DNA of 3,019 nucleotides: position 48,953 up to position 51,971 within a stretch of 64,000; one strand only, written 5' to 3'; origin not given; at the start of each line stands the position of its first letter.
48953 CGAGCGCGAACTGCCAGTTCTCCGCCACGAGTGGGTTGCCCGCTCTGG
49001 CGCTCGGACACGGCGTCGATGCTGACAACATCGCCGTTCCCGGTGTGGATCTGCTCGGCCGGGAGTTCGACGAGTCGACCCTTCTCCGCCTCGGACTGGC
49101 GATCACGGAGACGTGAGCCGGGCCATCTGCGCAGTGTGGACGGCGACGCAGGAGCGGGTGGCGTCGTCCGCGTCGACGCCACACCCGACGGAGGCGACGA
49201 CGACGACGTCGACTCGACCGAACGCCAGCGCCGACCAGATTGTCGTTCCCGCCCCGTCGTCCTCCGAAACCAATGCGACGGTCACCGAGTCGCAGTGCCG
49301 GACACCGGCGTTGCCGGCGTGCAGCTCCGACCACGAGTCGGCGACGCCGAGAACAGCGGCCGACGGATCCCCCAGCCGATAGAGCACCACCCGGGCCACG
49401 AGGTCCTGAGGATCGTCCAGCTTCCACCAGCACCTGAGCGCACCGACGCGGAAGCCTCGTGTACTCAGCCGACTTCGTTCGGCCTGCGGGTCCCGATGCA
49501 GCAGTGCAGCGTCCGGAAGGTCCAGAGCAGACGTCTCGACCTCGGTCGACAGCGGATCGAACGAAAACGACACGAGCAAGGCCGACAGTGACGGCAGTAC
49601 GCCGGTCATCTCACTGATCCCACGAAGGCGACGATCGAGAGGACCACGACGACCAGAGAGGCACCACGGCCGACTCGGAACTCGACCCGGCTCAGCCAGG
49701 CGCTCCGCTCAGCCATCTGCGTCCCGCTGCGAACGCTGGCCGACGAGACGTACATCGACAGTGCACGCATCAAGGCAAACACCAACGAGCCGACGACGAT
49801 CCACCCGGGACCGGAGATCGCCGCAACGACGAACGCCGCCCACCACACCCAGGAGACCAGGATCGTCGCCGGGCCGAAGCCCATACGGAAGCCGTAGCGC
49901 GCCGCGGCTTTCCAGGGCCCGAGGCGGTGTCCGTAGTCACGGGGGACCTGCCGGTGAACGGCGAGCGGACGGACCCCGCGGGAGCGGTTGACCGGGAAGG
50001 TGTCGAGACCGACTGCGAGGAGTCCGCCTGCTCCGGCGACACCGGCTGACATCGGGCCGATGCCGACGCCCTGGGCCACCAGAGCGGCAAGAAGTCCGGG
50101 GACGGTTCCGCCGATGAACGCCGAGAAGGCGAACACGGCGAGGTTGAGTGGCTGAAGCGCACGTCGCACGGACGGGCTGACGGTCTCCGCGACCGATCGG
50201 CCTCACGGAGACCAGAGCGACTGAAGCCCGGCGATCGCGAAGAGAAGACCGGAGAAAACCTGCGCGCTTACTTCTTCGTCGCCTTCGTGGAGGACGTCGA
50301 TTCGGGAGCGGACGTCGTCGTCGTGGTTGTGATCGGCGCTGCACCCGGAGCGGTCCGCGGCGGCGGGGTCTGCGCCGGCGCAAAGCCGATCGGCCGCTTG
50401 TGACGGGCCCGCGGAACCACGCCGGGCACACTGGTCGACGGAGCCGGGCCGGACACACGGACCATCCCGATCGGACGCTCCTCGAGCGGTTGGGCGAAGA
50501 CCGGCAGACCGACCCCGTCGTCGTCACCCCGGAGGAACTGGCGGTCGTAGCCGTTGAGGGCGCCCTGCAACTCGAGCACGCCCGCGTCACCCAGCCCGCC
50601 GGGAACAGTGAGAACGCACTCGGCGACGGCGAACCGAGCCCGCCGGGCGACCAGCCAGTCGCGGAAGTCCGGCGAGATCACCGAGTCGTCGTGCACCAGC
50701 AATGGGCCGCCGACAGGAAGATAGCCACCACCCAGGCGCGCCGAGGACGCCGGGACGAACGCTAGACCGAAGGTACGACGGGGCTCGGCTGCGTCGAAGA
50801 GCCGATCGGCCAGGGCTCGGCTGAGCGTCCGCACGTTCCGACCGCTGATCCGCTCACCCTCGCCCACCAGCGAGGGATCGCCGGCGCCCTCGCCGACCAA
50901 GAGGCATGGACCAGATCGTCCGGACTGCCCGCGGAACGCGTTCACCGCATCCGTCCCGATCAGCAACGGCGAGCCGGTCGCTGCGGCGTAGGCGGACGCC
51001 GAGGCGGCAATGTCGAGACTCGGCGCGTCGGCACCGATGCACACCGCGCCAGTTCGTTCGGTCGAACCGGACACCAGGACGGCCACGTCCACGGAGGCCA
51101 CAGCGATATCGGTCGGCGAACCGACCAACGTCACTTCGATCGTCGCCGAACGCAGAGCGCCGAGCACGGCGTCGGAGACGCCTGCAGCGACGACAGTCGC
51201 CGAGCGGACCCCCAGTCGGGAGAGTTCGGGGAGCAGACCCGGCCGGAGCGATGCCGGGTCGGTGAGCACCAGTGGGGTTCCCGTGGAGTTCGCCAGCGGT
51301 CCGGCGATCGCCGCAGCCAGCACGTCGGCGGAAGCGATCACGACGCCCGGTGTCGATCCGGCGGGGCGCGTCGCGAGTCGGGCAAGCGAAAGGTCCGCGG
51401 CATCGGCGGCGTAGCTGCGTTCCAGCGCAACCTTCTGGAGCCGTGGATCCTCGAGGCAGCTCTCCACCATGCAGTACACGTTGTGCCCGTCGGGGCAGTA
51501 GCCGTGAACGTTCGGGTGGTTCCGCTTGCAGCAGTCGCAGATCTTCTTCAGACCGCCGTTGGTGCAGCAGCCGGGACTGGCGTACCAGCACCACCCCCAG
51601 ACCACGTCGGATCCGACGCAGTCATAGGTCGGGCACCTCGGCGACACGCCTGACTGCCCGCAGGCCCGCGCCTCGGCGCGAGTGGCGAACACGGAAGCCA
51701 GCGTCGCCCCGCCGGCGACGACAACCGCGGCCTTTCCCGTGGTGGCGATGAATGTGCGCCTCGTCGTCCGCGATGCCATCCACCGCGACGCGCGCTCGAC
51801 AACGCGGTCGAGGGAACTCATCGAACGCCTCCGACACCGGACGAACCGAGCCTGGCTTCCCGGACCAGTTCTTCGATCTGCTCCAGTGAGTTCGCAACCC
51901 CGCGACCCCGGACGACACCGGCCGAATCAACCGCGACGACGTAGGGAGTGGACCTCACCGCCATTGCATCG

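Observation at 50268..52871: Orphan mauE-mauD-mauA-like operon whose light-chain-like product is fused to cell-wall-binding repeats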

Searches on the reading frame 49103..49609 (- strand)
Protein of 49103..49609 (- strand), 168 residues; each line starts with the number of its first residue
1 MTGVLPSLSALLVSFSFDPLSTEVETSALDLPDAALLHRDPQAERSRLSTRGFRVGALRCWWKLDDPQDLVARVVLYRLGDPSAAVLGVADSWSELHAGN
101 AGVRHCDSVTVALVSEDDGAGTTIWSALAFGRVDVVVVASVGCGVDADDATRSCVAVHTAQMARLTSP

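Call 64: search_protein_families(library=ncbifam, proteins=[window:49103-49609:-], max_evalue=1)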
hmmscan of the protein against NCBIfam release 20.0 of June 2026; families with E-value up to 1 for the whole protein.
window:49103-49609:- (168 aa): 0 families

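Call 65: search_protein_families(library=pfam, proteins=[window:49103-49609:-], max_evalue=1)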
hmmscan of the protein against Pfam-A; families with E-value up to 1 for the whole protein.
window:49103-49609:- (168 aa): 0 families

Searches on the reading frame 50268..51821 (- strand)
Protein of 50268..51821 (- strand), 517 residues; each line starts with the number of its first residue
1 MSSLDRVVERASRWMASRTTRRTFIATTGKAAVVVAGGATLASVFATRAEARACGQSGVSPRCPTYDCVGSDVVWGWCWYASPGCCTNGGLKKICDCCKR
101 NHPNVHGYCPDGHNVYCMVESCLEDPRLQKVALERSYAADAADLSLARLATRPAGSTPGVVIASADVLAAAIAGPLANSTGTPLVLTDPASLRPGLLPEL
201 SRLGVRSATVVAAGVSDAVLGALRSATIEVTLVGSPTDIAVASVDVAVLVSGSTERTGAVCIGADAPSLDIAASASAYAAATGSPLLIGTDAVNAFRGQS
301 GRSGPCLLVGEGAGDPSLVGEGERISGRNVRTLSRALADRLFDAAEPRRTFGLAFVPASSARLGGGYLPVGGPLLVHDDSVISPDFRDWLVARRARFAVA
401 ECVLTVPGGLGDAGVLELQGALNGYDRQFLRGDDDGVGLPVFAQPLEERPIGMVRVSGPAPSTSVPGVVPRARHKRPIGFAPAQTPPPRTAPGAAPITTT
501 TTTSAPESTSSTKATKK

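Call 3: search_protein_families(library=pfam, proteins=[window:50268-51821:-], max_evalue=1)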
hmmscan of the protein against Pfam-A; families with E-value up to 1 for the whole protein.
window:50268-51821:- (517 aa): 1 family
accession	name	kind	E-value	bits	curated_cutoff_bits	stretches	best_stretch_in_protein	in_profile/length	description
PF04122.17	CW_binding_2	-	0.066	14.2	24.9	0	164-196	24-51/73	Cell wall binding domain 2 (CWB2)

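Call 4: search_protein_families(library=ncbifam, proteins=[window:50268-51821:-], max_evalue=1)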
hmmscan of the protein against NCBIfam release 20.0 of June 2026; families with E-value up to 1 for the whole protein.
window:50268-51821:- (517 aa): 1 family
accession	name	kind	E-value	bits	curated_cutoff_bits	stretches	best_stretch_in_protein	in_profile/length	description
TIGR02659.1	TTQ_MADH_Lt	equivalog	0.0042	17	196.85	1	3-115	6-107/186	methylamine dehydrogenase (amicyanin) small subunit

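Call 5: find_homologous_proteins(query=window:50268-51821:-, max_evalue=0.001)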
Query window:50268-51821:- (517 aa): 275 proteins with E <= 0.001 among 8000 candidates; the best 120 are listed.
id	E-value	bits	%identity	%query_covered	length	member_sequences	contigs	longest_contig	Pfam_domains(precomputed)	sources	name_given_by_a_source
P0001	0.0e+0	1045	90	100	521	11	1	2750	-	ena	-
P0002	0.0e+0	1027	90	100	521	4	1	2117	-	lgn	-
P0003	0.0e+0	1024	89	100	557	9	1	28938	-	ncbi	-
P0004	0.0e+0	1020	88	100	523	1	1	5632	-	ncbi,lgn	-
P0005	0.0e+0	1019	89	100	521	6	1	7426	-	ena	-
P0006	2.2e-272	922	77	100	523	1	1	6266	-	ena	-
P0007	8.9e-270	914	78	100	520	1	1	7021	-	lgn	-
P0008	4.2e-239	812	73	96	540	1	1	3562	-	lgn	-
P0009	3.6e-231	786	72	94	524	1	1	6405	-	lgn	-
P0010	3.8e-230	783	68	100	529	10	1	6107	-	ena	-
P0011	2.0e-225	767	67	100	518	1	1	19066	-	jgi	jgi:hypothetical protein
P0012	8.6e-225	765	71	96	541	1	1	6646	-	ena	-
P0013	4.7e-224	763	68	100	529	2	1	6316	-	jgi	jgi:hypothetical protein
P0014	1.1e-223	762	71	96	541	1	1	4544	-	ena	-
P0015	5.4e-218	743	65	100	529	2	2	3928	-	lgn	-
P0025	1.8e-139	484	52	90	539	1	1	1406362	PF04122.18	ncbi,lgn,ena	-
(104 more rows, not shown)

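Call 7: search_solved_structures(query=window:50268-51821:-, max_evalue=10, show_alignments=3)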
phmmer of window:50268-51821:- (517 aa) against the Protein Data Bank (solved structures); distinct sequences matched with E-value up to 10: 1.
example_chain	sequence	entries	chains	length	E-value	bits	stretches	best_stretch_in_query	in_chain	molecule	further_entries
3zxb_A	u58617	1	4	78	8.7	8.1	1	82-117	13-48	SINGLE INSULIN-LIKE GROWTH FACTOR-BINDING DOMAIN PROTEIN-1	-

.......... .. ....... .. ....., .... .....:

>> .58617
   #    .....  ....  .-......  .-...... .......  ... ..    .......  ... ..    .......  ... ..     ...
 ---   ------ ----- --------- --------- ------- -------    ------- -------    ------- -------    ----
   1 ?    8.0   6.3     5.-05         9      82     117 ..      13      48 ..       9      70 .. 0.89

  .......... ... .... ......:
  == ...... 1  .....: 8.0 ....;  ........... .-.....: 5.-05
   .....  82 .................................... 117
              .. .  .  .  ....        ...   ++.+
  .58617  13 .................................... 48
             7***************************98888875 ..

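Call 9: find_related_loci(query=A1, collection=genome_contigs, flank=10000)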
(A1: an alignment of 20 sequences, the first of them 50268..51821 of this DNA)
Query A1 (517 aa) in genome_contigs; peptide patterns used: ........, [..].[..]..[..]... (x = any residue, [..] = any of these).
217 stretches matched a pattern; 72 encode a relative of the query (tblastn E <= 1e-3); 72 distinct loci.
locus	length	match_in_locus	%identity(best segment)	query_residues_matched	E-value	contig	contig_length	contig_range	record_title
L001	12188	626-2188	90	1-517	0e+0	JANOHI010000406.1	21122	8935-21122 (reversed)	MAG: Acidimicrobiia bacterium isolate SOY_64_concoct_114 SOY_64_k141_4199954, whole genome shotgun sequence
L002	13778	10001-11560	90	1-517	0e+0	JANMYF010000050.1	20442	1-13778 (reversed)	MAG: Acidimicrobiia bacterium isolate OTE_8_metabat_427 OTE_8_k141_376429, whole genome shotgun sequence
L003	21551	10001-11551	91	1-517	0e+0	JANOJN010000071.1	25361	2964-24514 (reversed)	MAG: Acidimicrobiia bacterium isolate VAR_48_metabat_226 VAR_48_k141_351786, whole genome shotgun sequence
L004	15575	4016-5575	89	1-517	0e+0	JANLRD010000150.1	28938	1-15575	MAG: Acidimicrobiia bacterium isolate OTE_38_concoct_320_sub OTE_38_k141_2923080, whole genome shotgun sequence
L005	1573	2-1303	91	84-517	0e+0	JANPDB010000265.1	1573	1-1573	MAG: Acidimicrobiia bacterium isolate VAR_78_metabat_424_sub VAR_78_k141_529155, whole genome shotgun sequence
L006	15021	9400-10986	68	1-516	0e+0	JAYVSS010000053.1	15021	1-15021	MAG: Acidimicrobiia bacterium isolate GL74_DN_concoct_89 GL74_DN_concoct_89_52, whole genome shotgun sequence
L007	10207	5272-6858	65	1-517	0e+0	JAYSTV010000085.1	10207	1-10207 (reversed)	MAG: Acidimicrobiia bacterium isolate GFS_12523 GFS_12523_84, whole genome shotgun sequence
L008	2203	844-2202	70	4-449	0e+0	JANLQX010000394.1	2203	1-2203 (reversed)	MAG: Actinomycetes bacterium isolate OTE_38_metabat_118 OTE_38_k141_315295, whole genome shotgun sequence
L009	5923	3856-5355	50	1-495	1e-139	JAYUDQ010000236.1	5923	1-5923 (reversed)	MAG: Acidimicrobiia bacterium isolate GFS_7213 GFS_7213_235, whole genome shotgun sequence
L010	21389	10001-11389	52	1-465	1e-136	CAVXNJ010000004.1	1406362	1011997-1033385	MAG: uncultured Acidimicrobiales bacterium isolate MFD02832.bin.1.185 genome assembly, contig: contig_18593, whole genom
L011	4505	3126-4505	52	1-462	6e-128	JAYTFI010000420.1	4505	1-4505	MAG: Acidimicrobiales bacterium isolate GFS_2147 GFS_2147_419, whole genome shotgun sequence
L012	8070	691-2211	44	4-516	7e-113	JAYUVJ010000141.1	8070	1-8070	MAG: Acidimicrobiia bacterium isolate GL124_DN_metabinner_10_sub GL124_DN_metabinner_10_sub_140, whole genome shotgun se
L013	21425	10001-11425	44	1-476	2e-111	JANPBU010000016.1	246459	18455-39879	MAG: Acidimicrobiia bacterium isolate VAR_78_metabat_618 VAR_78_k141_3185746, whole genome shotgun sequence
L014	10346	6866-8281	51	1-476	1e-127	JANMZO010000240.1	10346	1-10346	MAG: Acidimicrobiia bacterium isolate OTE_78_metabat_91 OTE_78_k141_4416810, whole genome shotgun sequence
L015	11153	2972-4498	43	2-516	4e-102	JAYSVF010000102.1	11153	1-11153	MAG: Acidimicrobiia bacterium isolate GFS_12750 GFS_12750_101, whole genome shotgun sequence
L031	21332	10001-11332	40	2-458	2e-78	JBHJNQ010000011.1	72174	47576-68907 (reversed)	MAG: Acidimicrobiales bacterium isolate al_S4C133_1 S4Ck119_735068, whole genome shotgun sequence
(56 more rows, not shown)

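Call 21: predict_structure(alignment_id=A2)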
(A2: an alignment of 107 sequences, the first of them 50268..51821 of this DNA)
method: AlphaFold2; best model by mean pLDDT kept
length: 517 residues; sequences in the alignment: 107
mean_pLDDT: 87.9   pTM: 0.83
mean pLDDT of the five models: 87.9, 86.5, 86.2, 85.3, 85.1
residues with pLDDT >= 90: 352; 70-90: 77; 50-70: 73; < 50: 15
segments of 3 or more residues with pLDDT < 50: 49-51, 502-504, 508-510, 515-517
pLDDT, mean of each block of 10 residues (from residue 1): 80 74 67 63 54 63 91 92 86 94 84 92 95 96 97 98 98 98 97 97 98 98 98 97 98 94 98 98 98 97 97 95 97 98 97 98 97 97 98 97 96 96 93 61 89 91 66 55 76 79 49 47
secondary structure, 60 per line:
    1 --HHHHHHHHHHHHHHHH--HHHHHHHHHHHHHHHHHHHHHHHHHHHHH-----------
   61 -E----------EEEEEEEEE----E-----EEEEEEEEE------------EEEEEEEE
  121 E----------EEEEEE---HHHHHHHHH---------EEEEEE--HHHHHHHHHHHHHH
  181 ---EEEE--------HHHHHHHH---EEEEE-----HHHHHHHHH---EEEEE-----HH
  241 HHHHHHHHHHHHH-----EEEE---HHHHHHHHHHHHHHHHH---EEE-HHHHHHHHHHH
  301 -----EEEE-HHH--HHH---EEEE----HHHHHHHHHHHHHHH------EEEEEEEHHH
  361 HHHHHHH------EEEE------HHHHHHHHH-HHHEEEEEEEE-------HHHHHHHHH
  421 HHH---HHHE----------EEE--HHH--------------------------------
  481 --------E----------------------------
elements in order: H3-18 H21-49 E73-81 E92-100 E113-121 E132-137 H141-149 E159-164 H167-180 E184-187 H196-203 E207-211 H217-225 E229-233 H239-253 E259-262 H266-282 E286-288 H290-300 E306-309 E322-325 H330-344 E351-357 H358-367 E374-377 H384-392 E397-404 H412-423 E441-443

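Call 24: fold_search(model_id=the predicted structure, library=pdb)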
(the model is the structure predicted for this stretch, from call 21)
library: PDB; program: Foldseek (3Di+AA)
matches with E <= 10: 1100; with E <= 0.001: 11
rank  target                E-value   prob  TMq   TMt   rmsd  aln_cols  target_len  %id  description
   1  5j72_A                7.2e-12  1.00  0.45  0.37   5.7       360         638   16  Cwp6 from Clostridium difficile (released 2017-02-08)
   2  5j6q                  4.3e-11  1.00  0.44  0.39   6.3       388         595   12  Cwp8 from Clostridium difficile (released 2017-02-08)
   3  7acz_B                6.5e-11  1.00  0.44  0.54   4.6       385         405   12  RdeltaD2 H/L (LMW SLP/HMW SLP) complex from C. difficile SlpA (R20291 strain) (released 2022-03-09)
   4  7acz_D                8.2e-10  1.00  0.44  0.55   4.9       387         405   13  RdeltaD2 H/L (LMW SLP/HMW SLP) complex from C. difficile SlpA (R20291 strain) (released 2022-03-09)
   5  8bby_D                8.2e-10  1.00  0.40  0.49   5.2       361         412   15  VarB H/L (SLPL/SLPH) complex from C. difficile SlpA (R20291 strain) (released 2023-07-12)
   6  8bby_B                1.2e-09  1.00  0.45  0.54   4.5       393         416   13  VarB H/L (SLPL/SLPH) complex from C. difficile SlpA (R20291 strain) (released 2023-07-12)
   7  7acy_B                1.3e-09  1.00  0.46  0.63   3.6       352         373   14  H/L (SLPH/SLPL) complex from C. difficile (CD630 strain) (released 2022-03-09)
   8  7acx_B                1.4e-09  1.00  0.46  0.62   4.0       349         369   15  H/L (SLPH/SLPL) complex from C. difficile (R7404 strain) (released 2022-03-09)
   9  9f8f_B                2.7e-08  1.00  0.44  0.57   4.6       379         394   14  SLPL/SLPH (H/L) complex C. difficile Opt2472 strain (SLCT2) (released 2025-09-03)
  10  4cuj_C                8.4e-04  0.44  0.13  0.17  16.2       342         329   11  Structure of Salmonella D-Lactate Dehydrogenase (released 2015-05-27)
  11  5z1z_C                9.5e-04  0.41  0.13  0.18  18.7       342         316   12  The apo-structure of D-lactate dehydrogenase from Escherichia coli (released 2018-09-19)
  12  5z1z_A                1.1e-03  0.35  0.12  0.18  18.8       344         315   13  The apo-structure of D-lactate dehydrogenase from Escherichia coli (released 2018-09-19)
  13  9flz_C                1.3e-03  0.23  0.13  0.17  16.6       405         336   11  Alcohol dehydrogenase (released 2025-06-11)
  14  1xfk                  1.5e-03  0.38  0.16  0.20  13.1       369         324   12  1.8A crystal structure of formiminoglutamase from Vibrio cholerae O1 biovar eltor str. N16961 (released 2004-10-26)
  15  5ybw_A                1.5e-03  0.33  0.14  0.18  13.5       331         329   12  Crystal structure of pyridoxal 5'-phosphate-dependent aspartate racemase (released 2017-12-20)
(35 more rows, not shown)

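Call 65: search_protein_families(library=pfam, proteins=[L031:7949-8881:+], max_evalue=1)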
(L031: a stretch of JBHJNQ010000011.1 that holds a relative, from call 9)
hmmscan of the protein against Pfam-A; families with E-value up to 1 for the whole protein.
L031:7949-8881:+ (310 aa): 1 family
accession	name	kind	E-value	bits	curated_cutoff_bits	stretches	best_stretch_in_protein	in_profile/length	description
PF13946.11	DUF4214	-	7.2e-24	84.1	23.2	3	192-254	4-69/72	Domain of unknown function (DUF4214)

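Call 73: search_protein_families(library=pfam, alignment_id=A1, max_evalue=0.1)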
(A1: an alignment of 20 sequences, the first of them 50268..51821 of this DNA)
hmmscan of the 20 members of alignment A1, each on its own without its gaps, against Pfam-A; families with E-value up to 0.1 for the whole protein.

A. member 1, window:50268-51821:- (517 aa): 1 family
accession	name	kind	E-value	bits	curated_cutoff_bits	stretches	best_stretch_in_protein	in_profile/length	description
PF04122.17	CW_binding_2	-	0.066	14.2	24.9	0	164-196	24-51/73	Cell wall binding domain 2 (CWB2)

B. families by the number of members that match (of 20 scanned): 4 families
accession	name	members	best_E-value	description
PF04122.17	CW_binding_2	4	1.8e-05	Cell wall binding domain 2 (CWB2)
PF17940.6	TetR_C_31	1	0.01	Tetracyclin repressor-like, C-terminal domain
PF09837.15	DUF2064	1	0.063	Uncharacterized protein conserved in bacteria (DUF2064)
PF00549.24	Ligase_CoA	1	0.091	CoA-ligase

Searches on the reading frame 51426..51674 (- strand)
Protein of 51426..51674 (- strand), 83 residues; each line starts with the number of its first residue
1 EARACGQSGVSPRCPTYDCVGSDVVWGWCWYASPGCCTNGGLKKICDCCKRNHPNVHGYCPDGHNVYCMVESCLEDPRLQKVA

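Call 36: predict_structure(alignment_id=A3)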
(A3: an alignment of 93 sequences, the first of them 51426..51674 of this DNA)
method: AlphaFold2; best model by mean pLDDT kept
length: 83 residues; sequences in the alignment: 93
mean_pLDDT: 75.2   pTM: 0.68
mean pLDDT of the five models: 75.2, 74.5, 74.2, 72.6, 50.7
residues with pLDDT >= 90: 20; 70-90: 39; 50-70: 15; < 50: 9
segments of 3 or more residues with pLDDT < 50: 1-3, 80-83
pLDDT, mean of each block of 10 residues (from residue 1): 48 82 87 71 83 90 92 61 37
secondary structure, 60 per line:
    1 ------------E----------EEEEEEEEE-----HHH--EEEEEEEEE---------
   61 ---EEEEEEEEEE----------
elements in order: E24-32 E43-51 E64-73

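Call 39: fold_search(model_id=the predicted structure, library=pdb)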
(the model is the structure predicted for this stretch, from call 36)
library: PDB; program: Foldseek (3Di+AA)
matches with E <= 10: 33; with E <= 0.001: 0
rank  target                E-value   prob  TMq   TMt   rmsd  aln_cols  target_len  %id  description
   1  2owp_A                3.0e+00  0.05  0.25  0.18  13.2        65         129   12  Crystal structure of a cystatin-like fold protein (bxe_b1374) from burkholderia xenovorans lb400 at 2.00 A resolution (released 2007-02-27)
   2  3wz3                  3.5e+00  0.01  0.17  0.12  14.1        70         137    8  Structure of a periplasmic fragment of TraM (released 2015-06-10)
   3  9os2_D                4.5e+00  0.03  0.22  0.16  13.5        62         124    8  Cryo-EM structure of the DDB1/CRBN-MRT-5702-G3BP2 ternary complex (released 2026-01-28)
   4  3djw_A                5.0e+00  0.03  0.24  0.22   8.1        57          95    7  The thermo- and acido-stable ORF-99 from the archaeal virus AFV1 (released 2009-06-16)
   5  7xhg_C                5.0e+00  0.02  0.22  0.15  13.6        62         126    8  Crystal structure of the NTF2L domain of human G3BP1 in complex with the Caprin-1 derived peptide (released 2023-01-18)
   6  4fcj_A                6.0e+00  0.02  0.22  0.15  13.6        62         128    8  Crystal structure of the NTF2-like domain of human G3BP1 (released 2013-06-05)
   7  1wm9_A                6.4e+00  0.01  0.20  0.11   9.4        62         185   18  Structure of GTP cyclohydrolase I from Thermus thermophilus HB8 (released 2005-07-19)
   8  7m0i_B                6.4e+00  0.00  0.09  0.04  10.5        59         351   10  Crystal structure of a human metapneumovirus subtype B2 trimeric fusion protein (released 2021-06-30)
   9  4i28_A                7.2e+00  0.04  0.24  0.08   7.7        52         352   12  Binary complex of mouse TdT with ssDNA and Zn++ (released 2013-07-24)
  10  4ckk_A                7.2e+00  0.03  0.20  0.04   5.0        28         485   11  Apo structure of 55 kDa N-terminal domain of E. coli DNA gyrase A subunit (released 2014-03-12)
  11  3q90_A                7.2e+00  0.02  0.22  0.16  13.7        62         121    8  Crystal structure of the NTF2 domain of Ras GTPase-activating protein-binding protein 1 (released 2011-02-16)
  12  2an6_A                7.6e+00  0.06  0.29  0.14   7.0        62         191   13  Protein-peptide complex (released 2006-05-30)
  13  9gbv_A                7.6e+00  0.03  0.19  0.02   5.2        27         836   11  E.coli gyrase holocomplex with chirally wrapped 217 bp DNA fragment (released 2024-08-21)
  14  7m0i_H                7.6e+00  0.02  0.18  0.07   9.9        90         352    7  Crystal structure of a human metapneumovirus subtype B2 trimeric fusion protein (released 2021-06-30)
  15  4xlw_B                8.1e+00  0.03  0.25  0.09   8.0        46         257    6  Complex of Notch1 (EGF11-13) bound to Delta-like 4 (N-EGF2) (released 2015-03-04)
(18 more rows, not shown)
